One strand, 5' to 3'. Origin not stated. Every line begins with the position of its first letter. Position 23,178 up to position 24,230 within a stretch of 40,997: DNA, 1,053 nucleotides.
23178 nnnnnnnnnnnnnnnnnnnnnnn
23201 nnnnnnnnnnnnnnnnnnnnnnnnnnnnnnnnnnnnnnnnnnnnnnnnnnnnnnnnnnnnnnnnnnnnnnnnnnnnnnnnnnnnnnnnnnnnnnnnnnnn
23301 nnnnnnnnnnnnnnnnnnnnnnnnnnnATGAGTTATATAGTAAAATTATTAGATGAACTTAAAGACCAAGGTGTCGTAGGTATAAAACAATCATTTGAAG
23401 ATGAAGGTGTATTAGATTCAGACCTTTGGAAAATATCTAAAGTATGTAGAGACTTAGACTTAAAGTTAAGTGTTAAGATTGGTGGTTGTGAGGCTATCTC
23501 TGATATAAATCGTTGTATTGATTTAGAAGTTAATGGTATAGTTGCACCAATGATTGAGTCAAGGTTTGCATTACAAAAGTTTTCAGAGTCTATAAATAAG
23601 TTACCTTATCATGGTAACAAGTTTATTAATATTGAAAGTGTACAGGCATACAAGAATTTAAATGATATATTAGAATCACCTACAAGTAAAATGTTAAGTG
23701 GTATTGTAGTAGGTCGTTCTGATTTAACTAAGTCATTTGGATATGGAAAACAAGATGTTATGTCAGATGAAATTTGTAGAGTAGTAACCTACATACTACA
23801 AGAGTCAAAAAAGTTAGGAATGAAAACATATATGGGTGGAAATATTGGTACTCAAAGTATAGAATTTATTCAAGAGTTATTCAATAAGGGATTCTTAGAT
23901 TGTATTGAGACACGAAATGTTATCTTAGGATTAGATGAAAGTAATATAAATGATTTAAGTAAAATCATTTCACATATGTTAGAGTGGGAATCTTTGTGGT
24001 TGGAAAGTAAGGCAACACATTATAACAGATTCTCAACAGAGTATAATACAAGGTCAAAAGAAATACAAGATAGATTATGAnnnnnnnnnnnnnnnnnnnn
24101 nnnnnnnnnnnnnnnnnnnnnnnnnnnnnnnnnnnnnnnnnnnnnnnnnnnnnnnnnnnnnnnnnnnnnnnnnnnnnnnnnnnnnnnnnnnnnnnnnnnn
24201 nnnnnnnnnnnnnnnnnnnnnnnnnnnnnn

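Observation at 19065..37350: About 16-18 kb phage glycan synthesis and decoration island with no export or priming machinery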

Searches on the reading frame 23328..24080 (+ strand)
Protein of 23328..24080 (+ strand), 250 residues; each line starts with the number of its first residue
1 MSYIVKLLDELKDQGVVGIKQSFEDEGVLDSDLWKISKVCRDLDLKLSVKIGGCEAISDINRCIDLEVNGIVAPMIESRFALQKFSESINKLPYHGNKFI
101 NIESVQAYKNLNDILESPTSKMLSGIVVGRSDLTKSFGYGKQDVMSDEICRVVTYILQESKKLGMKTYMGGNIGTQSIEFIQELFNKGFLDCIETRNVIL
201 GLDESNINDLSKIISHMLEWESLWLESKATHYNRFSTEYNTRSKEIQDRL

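Call 4: search_protein_families(library=pfam, max_evalue=0.01, proteins=[window:23328-24080:+])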
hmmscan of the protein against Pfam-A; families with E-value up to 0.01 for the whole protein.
window:23328-24080:+ (250 aa): 1 family
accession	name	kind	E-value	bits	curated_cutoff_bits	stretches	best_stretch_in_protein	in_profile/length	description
PF03328.21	HpcH_HpaI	-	1.4e-06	28.2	25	1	57-165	75-185/221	HpcH/HpaI aldolase/citrate lyase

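Call 12: search_protein_families(library=ncbifam, max_evalue=0.01, proteins=[window:23328-24080:+])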
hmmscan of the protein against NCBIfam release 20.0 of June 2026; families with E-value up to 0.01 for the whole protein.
window:23328-24080:+ (250 aa): 0 families

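Call 19: search_dna_similar(query=window:23328-24080:+, collection=phages, mode=protein, max_rows=25, max_evalue=0.001)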
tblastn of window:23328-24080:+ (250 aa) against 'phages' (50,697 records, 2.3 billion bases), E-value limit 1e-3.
No match.

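Call 20: find_homologous_proteins(query=window:23328-24080:+, max_evalue=0.001)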
Query window:23328-24080:+ (250 aa): 808 proteins with E <= 0.001 among 1091 candidates; the best 120 are listed.
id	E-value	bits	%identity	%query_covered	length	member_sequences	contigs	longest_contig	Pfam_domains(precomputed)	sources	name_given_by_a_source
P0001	1.0e-158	544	99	100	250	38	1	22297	PF03328.21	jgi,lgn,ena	-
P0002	7.3e-151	518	94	100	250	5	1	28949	PF03328.21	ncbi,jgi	-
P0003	5.2e-143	492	91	100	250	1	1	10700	PF03328.21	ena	-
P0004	6.6e-142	489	90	100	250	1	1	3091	PF03328.21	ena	-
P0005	7.7e-142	489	90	100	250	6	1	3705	PF03328.21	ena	-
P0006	1.9e-139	481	89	100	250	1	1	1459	PF03328.21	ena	-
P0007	5.8e-121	420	77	100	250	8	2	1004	PF03328.21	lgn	-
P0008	2.4e-115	402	91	82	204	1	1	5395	PF03328.21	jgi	jgi:citrate lyase beta subunit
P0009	1.7e-112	393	77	96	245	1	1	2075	PF03328.21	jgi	-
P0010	2.2e-91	323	64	96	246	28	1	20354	PF03328.21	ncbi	-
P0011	1.7e-85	304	61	99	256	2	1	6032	PF03328.21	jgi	jgi:hypothetical protein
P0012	2.5e-85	304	59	100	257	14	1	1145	PF03328.21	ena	-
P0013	2.5e-85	304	60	99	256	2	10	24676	PF03328.21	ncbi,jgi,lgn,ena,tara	tara:strand:- start:4739 stop:5509 length:771 start_codon:yes stop_codon:yes gene_type:complete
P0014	6.3e-83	296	58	98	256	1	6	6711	PF03328.21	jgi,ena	-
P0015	2.5e-82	294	60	97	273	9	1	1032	PF03328.21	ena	-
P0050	1.3e-73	265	56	100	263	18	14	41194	PF03328.21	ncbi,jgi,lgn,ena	-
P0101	6.9e-66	240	58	86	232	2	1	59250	PF03328.21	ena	-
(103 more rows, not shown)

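Call 21: find_encoding_contigs(protein=P0050, flank=10000, max_places=3)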
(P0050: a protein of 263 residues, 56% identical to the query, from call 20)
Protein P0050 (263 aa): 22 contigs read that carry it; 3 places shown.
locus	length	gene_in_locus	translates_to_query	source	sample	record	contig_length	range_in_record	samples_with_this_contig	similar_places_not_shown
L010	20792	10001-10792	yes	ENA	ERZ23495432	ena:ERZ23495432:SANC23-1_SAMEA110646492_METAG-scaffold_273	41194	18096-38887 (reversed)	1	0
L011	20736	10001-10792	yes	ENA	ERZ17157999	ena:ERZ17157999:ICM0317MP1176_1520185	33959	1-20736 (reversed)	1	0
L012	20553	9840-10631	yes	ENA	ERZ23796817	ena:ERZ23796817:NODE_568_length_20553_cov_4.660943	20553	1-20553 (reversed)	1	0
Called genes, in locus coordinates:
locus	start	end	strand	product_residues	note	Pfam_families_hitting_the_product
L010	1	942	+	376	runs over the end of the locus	PF03721:UDPG_MGDP_dh_N, PF00984:UDPG_MGDP_dh, PF03720:UDPG_MGDP_dh_C (weak)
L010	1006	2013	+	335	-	PF01073:3Beta_HSD, PF01370:Epimerase, PF02719:Polysacc_synt_2, PF04321:RmlD_sub_bind, PF16363:GDP_Man_Dehyd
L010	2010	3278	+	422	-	PF03721:UDPG_MGDP_dh_N, PF00984:UDPG_MGDP_dh, PF03720:UDPG_MGDP_dh_C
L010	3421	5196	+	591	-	PF00664:ABC_membrane, PF00005:ABC_tran, PF02463:SMC_N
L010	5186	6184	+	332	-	PF01073:3Beta_HSD, PF01370:Epimerase, PF02719:Polysacc_synt_2, PF04321:RmlD_sub_bind (weak), PF05368:NmrA, PF07993:NAD_binding_4 (faint), PF13460:NAD_binding_10, PF16363:GDP_Man_Dehyd, +1 more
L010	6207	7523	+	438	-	-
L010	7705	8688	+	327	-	PF05050:Methyltransf_21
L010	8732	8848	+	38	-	-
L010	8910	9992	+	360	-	-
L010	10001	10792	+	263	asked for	PF03328:HpcH_HpaI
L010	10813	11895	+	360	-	PF13187:Fer4_9, PF00037:Fer4 (faint), PF12797:Fer4_2 (faint), PF12837:Fer4_6 (faint), PF13237:Fer4_10, PF14697:Fer4_21, PF12838:Fer4_7 (weak), PF12617:LdpA_C (weak)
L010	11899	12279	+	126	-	-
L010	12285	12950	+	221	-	PF02348:CTP_transf_3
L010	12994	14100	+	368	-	PF01041:DegT_DnrJ_EryC1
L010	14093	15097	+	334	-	-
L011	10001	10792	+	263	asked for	PF03328:HpcH_HpaI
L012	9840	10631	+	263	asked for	PF03328:HpcH_HpaI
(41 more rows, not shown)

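Call 22: find_encoding_contigs(protein=P0101, flank=10000, max_places=2)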
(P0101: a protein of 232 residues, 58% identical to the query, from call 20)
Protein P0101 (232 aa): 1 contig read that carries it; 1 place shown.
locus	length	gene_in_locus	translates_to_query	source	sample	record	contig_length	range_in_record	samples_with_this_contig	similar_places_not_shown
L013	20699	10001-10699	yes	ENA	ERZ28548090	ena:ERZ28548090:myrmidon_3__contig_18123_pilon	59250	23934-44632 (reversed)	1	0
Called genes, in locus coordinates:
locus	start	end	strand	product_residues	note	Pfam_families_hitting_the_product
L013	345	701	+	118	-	PF00501:AMP-binding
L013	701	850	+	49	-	-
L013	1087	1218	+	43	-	-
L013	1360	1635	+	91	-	-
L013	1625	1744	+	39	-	-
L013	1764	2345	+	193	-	PF13489:Methyltransf_23, PF01209:Ubie_methyltran, PF02353:CMAS, PF13847:Methyltransf_31, PF08241:Methyltransf_11, PF08242:Methyltransf_12, PF13649:Methyltransf_25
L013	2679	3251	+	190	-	PF02348:CTP_transf_3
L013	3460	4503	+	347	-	PF03102:NeuB, PF08666:SAF (weak)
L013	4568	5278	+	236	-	PF08889:WbqC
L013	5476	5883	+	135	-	-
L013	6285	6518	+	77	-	-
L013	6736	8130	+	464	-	PF00664:ABC_membrane, PF00005:ABC_tran, PF13555:AAA_29 (weak)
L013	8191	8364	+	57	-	PF00005:ABC_tran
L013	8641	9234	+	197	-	-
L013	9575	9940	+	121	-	-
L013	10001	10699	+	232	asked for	PF03328:HpcH_HpaI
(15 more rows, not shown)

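Call 25: find_related_loci(query=A1, collection=genome_contigs, flank=8000)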
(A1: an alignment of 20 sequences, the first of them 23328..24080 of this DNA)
Query A1 (250 aa) in genome_contigs; peptide patterns used: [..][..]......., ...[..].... (x = any residue, [..] = any of these).
79 stretches matched a pattern; 59 encode a relative of the query (tblastn E <= 1e-3); 59 distinct loci.
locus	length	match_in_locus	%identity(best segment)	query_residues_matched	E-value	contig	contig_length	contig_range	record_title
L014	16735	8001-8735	54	11-250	3e-77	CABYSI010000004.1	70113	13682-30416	MAG: uncultured SAR86 cluster bacterium isolate AG-333-L15 genome assembly, contig: AG-333-L15_NODE_4, whole genome shot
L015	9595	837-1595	46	4-249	2e-62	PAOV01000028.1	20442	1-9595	MAG: Chloroflexota bacterium isolate SAT206 90866, whole genome shotgun sequence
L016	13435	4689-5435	40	1-249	2e-52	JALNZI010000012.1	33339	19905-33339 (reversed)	MAG: Candidatus Omnitrophota bacterium isolate SO_2017_LW1 bin 10 NODE_917_length_33339_cov_1.714531_LW64-88_2017, whole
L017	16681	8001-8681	39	1-228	2e-46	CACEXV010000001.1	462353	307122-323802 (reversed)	uncultured Pelagibacteraceae bacterium isolate AG-907-J15 genome assembly, contig: AG-907-J15_NODE_1, whole genome shotg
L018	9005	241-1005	40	1-250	9e-46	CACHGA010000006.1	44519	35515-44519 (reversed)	uncultured Pelagibacteraceae bacterium isolate AG-430-A02 genome assembly, contig: AG-430-A02_NODE_6, whole genome shotg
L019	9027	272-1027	36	1-249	4e-43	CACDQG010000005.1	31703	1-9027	uncultured Pelagibacteraceae bacterium isolate AG-904-F16 genome assembly, contig: AG-904-F16_NODE_5, whole genome shotg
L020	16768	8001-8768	38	1-250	1e-42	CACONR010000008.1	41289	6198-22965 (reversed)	MAG: uncultured Pelagibacteraceae bacterium isolate AH-324-B22 genome assembly, contig: AH-324-B22_NODE_8, whole genome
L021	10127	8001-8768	39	1-250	7e-43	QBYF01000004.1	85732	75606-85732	Pelagibacteraceae bacterium AG-325-E13 Ga0172113_104, whole genome shotgun sequence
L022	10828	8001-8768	38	1-250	3e-42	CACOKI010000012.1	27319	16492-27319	MAG: uncultured Pelagibacteraceae bacterium isolate AH-321-L23 genome assembly, contig: AH-321-L23_NODE_12, whole genome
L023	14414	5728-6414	39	4-230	1e-40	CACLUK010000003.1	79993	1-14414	uncultured Pelagibacteraceae bacterium isolate AG-917-M03 genome assembly, contig: AG-917-M03_NODE_3, whole genome shotg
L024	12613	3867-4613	34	4-249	9e-40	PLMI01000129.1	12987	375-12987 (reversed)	MAG: Coxiellaceae bacterium isolate fen_1226 73.20120800_E3D.34_contig_59260, whole genome shotgun sequence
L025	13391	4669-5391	35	7-242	2e-39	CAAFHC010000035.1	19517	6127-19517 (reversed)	MAG TPA_asm: Alphaproteobacteria bacterium, isolate HGM16780, WGS project CAAFHC010000000 data, contig: SRS146812_64_k99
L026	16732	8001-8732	33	4-247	1e-38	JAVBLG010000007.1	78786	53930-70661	MAG: Desulfovibrionaceae bacterium isolate EPI_MAG_00017 c_000002621615, whole genome shotgun sequence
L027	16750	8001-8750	34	4-249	1e-38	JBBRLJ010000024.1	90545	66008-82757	MAG: Planctomycetota bacterium isolate La1_maxbin2.009 LA1C_X2.009_k141_700592L_90545_cov_22.6500, whole genome shotgun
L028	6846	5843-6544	35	4-232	9e-39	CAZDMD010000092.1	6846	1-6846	MAG TPA_asm: uncultured Vampirovibrionales bacterium isolate SRP278252_co3_622 genome assembly, contig: NODE_23302_lengt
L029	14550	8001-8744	33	4-249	2e-38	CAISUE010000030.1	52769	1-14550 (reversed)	MAG: uncultured Gammaproteobacteria bacterium isolate AlinenLipids_bin-1826 genome assembly, contig: bin-1826:30/64, who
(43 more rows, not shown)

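Call 54: search_protein_families(library=pfam, max_evalue=0.001, proteins=[L016:2863-4605:+, L024:1974-2660:+, L024:2657-3802:+, L024:4661-5065:+, L024:11665-12582:+, L014:1255-2262:+, L014:10926-12032:+, L020:14072-14857:+, L025:9132-11681:+, L029:10246-11259:+])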
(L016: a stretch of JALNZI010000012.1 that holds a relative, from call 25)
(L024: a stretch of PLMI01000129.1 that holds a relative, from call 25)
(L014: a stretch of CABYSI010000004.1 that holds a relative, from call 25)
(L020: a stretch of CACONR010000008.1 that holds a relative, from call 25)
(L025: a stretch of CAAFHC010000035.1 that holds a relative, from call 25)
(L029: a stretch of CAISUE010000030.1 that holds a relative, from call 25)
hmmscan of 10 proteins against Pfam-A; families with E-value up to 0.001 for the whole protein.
L016:2863-4605:+ (580 aa): 3 families
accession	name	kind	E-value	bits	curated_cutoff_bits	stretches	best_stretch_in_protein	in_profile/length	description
PF02775.26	TPP_enzyme_C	-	1.1e-30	106.8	21.9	1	382-520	1-141/151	Thiamine pyrophosphate enzyme, C-terminal TPP binding domain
PF00205.28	TPP_enzyme_M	-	1.3e-29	103.1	30.4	1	196-322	5-133/137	Thiamine pyrophosphate enzyme, central domain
PF02776.23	TPP_enzyme_N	-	1.1e-28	99.8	26.8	1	1-120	1-117/119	Thiamine pyrophosphate enzyme, N-terminal TPP binding domain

L024:1974-2660:+ (228 aa): 5 families
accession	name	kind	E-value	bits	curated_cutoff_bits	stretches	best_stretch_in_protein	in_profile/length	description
PF13561.12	adh_short_C2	-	1.5e-41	143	27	1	36-222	47-236/236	Enoyl-(Acyl carrier protein) reductase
PF00106.31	adh_short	-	1e-29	103.9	26.6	1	38-174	54-193/195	short chain dehydrogenase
PF04321.23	RmlD_sub_bind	-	6.2e-07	29.2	27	1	7-69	2-62/287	RmlD substrate binding domain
PF23441.1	SDR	-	1.1e-06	28.7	27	1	55-220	87-254/258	SDR-like rossmann domain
PF01370.27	Epimerase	-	2e-05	24.5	20.9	1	8-168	1-177/240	NAD dependent epimerase/dehydratase family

L024:2657-3802:+ (381 aa): 2 families
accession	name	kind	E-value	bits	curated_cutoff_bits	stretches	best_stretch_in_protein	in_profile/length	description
PF01761.26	DHQ_synthase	-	4.9e-33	113.6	24.2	1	85-194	4-113/115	3-dehydroquinate synthase N-terminal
PF24621.2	DHQS_C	-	6.4e-30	104.4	27.6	1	197-342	1-144/144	3-dehydroquinate synthase C-terminal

L024:4661-5065:+ (134 aa): 1 family
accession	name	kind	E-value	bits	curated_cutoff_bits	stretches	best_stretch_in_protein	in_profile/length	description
PF04138.20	GtrA_DPMS_TM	-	5.2e-15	56.1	26.1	1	18-127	2-117/117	GtrA/DPMS, transmembrane domain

L024:11665-12582:+ (305 aa): 1 family
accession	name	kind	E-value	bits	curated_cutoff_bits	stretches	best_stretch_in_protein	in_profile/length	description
PF00535.33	Glycos_transf_2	-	8.6e-24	84.8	23.3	1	5-138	1-130/168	Glycosyl transferase family 2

L014:1255-2262:+ (335 aa): 8 families
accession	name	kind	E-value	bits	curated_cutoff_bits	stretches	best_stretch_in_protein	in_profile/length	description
PF01370.27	Epimerase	-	1.8e-57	195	20.9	1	4-239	2-232/240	NAD dependent epimerase/dehydratase family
PF16363.11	GDP_Man_Dehyd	-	8.6e-55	186.9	27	1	4-324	1-331/332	GDP-mannose 4,6 dehydratase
PF04321.23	RmlD_sub_bind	-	4e-19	69.2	27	1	1-283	1-234/287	RmlD substrate binding domain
PF01073.25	3Beta_HSD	-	4.7e-19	68.9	22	1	4-287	1-275/280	3-beta hydroxysteroid dehydrogenase/isomerase family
PF02719.21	Polysacc_synt_2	-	3.9e-13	49.7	20.2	1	4-169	2-155/293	Polysaccharide biosynthesis protein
PF00106.31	adh_short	-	1.7e-05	24.8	26.6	1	4-99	4-104/195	short chain dehydrogenase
PF13460.12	NAD_binding_10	-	1.8e-05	25.1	27.2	1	7-161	1-130/184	NAD(P)H-binding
PF07993.18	NAD_binding_4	-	1.8e-05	24.4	20.1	1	5-184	1-209/258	Male sterility protein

L014:10926-12032:+ (368 aa): 2 families
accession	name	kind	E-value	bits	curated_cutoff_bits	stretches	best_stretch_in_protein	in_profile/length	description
PF01041.23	DegT_DnrJ_EryC1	-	6.7e-110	368.1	19.8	1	8-366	2-358/360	DegT/DnrJ/EryC1/StrS aminotransferase family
PF00155.27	Aminotran_1_2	-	2.4e-06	27.4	19.7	1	31-161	42-189/361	Aminotransferase class I and II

L020:14072-14857:+ (261 aa): 2 families
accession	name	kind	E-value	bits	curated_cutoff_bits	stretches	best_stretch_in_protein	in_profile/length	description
PF00483.29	NTP_transferase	-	6.6e-15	55.8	21.2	1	6-155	2-160/245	Nucleotidyl transferase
PF12804.13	NTP_transf_3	-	4.3e-07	30.7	27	1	6-113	1-98/160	MobA-like NTP transferase domain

L025:9132-11681:+ (849 aa): 0 families

L029:10246-11259:+ (337 aa): 1 family
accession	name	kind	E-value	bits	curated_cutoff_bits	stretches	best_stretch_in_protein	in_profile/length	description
PF00535.33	Glycos_transf_2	-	6.1e-13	49.5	23.3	1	12-121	3-112/168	Glycosyl transferase family 2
